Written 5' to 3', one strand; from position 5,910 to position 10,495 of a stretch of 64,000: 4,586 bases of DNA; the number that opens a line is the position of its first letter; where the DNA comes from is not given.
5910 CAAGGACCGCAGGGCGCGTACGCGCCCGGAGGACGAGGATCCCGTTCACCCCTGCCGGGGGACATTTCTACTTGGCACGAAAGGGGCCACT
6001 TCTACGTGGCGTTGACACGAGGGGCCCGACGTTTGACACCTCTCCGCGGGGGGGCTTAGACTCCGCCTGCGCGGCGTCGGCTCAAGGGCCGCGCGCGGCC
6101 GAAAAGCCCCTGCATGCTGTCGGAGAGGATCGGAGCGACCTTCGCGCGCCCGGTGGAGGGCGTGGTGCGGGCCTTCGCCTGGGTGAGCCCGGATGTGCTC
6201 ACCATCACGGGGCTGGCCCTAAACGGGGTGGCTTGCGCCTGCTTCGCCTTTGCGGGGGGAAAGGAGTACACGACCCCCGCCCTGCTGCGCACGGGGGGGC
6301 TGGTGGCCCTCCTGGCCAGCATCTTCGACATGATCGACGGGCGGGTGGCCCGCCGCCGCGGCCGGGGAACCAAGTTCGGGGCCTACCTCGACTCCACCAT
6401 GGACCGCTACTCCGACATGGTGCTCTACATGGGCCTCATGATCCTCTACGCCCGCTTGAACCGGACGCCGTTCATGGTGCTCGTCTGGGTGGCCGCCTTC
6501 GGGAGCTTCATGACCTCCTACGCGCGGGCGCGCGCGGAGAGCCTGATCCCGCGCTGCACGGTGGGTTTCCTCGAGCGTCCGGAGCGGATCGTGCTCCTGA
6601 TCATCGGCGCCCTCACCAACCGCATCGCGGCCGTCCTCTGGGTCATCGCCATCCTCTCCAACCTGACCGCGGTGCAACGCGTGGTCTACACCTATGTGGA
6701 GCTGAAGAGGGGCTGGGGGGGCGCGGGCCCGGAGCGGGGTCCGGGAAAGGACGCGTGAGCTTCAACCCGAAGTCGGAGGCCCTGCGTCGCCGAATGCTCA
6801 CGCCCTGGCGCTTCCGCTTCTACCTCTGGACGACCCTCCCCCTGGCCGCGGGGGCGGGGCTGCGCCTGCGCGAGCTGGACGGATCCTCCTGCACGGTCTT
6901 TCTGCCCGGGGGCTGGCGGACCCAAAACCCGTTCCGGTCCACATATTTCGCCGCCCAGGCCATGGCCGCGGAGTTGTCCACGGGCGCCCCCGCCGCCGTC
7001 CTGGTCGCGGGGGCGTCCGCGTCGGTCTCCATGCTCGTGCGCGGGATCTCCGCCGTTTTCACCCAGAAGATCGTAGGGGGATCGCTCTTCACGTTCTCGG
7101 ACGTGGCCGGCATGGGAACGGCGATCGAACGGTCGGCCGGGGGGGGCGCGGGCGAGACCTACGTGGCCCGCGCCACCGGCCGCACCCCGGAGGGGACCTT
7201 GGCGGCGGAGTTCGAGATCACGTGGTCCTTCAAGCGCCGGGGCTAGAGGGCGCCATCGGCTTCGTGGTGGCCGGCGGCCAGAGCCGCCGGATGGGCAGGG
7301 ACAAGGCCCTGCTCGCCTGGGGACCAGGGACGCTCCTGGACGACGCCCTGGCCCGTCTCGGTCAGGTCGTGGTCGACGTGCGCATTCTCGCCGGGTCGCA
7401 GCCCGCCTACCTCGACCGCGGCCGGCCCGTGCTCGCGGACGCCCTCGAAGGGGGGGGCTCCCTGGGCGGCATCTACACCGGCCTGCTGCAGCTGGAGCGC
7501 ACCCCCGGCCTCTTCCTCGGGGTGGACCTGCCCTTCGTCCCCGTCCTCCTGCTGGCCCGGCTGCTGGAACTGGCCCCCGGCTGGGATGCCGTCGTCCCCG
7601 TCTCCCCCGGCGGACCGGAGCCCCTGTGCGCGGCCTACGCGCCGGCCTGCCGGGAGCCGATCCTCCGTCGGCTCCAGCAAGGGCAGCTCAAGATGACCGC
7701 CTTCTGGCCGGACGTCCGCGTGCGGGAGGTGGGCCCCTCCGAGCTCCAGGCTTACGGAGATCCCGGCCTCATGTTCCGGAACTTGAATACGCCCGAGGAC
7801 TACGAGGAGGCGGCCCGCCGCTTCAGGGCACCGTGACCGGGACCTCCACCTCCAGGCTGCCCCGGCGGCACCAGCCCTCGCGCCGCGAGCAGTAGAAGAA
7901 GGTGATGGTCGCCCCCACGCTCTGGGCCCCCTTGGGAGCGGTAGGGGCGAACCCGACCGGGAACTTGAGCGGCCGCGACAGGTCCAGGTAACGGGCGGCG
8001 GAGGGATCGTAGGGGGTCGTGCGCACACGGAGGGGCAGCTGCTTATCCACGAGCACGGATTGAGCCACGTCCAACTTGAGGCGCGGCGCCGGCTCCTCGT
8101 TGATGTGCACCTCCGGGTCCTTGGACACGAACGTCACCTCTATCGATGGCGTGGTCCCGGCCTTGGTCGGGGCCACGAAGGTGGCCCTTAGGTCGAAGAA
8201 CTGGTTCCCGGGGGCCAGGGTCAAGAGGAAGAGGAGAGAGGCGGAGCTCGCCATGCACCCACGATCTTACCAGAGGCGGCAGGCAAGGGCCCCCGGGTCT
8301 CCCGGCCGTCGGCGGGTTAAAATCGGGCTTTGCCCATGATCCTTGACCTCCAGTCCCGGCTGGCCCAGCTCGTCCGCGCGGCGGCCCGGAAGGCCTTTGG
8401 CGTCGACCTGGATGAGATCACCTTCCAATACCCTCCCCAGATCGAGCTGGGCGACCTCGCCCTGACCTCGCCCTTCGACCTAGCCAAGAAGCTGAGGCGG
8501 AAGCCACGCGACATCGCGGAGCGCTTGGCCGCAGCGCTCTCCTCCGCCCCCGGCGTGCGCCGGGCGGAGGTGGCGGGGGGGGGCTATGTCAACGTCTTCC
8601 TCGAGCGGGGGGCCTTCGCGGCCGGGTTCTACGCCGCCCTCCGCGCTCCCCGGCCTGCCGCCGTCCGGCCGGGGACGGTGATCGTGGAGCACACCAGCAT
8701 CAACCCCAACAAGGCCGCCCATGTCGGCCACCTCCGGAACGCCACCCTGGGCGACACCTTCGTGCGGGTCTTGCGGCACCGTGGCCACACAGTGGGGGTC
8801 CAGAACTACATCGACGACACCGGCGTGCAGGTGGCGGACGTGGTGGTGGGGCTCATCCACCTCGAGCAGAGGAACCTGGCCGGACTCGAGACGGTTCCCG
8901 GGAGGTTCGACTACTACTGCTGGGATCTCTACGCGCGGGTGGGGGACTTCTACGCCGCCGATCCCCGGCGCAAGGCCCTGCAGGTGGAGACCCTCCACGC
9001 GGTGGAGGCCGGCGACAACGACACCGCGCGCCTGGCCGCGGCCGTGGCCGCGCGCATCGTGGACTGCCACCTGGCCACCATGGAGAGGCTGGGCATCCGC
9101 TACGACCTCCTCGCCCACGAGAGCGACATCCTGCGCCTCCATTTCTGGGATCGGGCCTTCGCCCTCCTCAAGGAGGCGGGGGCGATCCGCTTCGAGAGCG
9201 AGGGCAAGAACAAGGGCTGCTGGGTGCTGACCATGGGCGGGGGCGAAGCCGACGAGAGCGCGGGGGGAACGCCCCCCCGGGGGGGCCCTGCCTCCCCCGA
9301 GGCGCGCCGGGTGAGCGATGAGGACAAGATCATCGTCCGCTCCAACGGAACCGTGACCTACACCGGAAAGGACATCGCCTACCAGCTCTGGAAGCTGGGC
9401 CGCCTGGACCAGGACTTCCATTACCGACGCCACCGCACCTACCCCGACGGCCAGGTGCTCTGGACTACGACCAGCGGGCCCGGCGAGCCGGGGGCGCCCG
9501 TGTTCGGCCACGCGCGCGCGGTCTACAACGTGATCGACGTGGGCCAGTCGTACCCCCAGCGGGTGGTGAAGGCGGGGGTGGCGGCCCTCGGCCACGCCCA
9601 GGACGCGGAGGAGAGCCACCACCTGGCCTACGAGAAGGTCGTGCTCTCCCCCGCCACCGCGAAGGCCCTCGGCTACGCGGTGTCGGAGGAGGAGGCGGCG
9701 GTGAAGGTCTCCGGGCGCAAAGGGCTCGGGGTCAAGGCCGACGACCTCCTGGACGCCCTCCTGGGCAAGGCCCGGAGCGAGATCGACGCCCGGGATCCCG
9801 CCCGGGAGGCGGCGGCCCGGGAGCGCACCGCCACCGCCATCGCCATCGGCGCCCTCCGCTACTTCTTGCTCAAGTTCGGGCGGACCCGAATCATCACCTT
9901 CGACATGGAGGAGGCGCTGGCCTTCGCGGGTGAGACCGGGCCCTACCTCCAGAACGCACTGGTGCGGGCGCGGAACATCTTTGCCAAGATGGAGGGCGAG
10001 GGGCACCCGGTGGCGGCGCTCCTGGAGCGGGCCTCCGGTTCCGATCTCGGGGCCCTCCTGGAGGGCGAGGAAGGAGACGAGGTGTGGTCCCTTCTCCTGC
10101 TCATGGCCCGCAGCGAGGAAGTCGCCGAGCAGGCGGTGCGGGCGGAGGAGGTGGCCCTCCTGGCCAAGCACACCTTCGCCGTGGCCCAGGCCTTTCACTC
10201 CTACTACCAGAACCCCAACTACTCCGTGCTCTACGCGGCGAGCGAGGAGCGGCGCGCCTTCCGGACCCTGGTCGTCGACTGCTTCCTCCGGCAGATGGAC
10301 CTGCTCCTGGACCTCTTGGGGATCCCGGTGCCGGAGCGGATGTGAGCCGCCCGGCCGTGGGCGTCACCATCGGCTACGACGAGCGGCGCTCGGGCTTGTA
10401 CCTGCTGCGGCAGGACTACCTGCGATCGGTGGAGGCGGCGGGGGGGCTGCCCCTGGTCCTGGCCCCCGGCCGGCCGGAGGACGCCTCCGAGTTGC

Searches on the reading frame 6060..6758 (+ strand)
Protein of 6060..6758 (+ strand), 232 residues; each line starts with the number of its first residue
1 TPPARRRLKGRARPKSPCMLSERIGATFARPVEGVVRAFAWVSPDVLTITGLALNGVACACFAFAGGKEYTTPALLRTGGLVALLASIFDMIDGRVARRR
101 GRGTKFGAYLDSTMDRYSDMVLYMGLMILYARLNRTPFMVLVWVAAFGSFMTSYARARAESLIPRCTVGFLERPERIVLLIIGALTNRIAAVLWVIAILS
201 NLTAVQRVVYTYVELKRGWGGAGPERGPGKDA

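Call 28: search_protein_families(library=pfam, proteins=[window:6060-6758:+], max_evalue=0.0001)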
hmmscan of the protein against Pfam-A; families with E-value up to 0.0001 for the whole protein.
window:6060-6758:+ (232 aa): 1 family
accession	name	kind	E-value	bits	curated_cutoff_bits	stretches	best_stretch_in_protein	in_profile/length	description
PF01066.26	CDP-OH_P_transf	-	4.7e-15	56.7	22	1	42-196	2-145/152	CDP-alcohol phosphatidyltransferase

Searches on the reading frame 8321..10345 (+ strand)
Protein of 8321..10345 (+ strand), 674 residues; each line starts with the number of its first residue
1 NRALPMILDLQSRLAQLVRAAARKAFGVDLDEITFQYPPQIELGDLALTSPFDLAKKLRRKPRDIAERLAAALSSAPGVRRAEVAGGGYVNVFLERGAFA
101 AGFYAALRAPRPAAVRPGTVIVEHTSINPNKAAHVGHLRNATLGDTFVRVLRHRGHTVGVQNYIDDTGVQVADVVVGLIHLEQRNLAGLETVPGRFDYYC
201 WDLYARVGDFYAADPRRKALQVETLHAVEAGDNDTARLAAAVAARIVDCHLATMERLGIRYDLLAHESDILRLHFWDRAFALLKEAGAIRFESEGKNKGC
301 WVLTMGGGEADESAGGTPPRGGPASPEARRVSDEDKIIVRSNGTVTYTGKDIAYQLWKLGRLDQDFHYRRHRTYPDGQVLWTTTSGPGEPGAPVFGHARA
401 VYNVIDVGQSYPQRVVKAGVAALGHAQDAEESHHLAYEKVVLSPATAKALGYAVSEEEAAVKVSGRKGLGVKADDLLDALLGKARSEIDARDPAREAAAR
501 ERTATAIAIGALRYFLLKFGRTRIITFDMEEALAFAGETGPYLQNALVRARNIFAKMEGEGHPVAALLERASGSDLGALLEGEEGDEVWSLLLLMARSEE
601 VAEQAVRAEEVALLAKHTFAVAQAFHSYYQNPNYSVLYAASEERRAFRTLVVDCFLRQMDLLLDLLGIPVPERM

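Call 28: search_protein_families(library=pfam, proteins=[window:8321-10345:+], max_evalue=0.0001)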
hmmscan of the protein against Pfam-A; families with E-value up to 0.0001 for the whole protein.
window:8321-10345:+ (674 aa): 3 families
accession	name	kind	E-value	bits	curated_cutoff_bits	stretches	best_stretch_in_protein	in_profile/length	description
PF03485.21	Arg_tRNA_synt_N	-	7.2e-18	65.4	21.5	1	13-94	2-85/85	Arginyl tRNA synthetase N terminal domain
PF00750.26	tRNA-synt_1d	-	1.1e-16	61.3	23.3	1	118-198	20-100/349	tRNA synthetases class I (R), catalytic domain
PF05746.21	DALR_1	-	9e-15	55.2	22.3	1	543-674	1-117/117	DALR anticodon binding domain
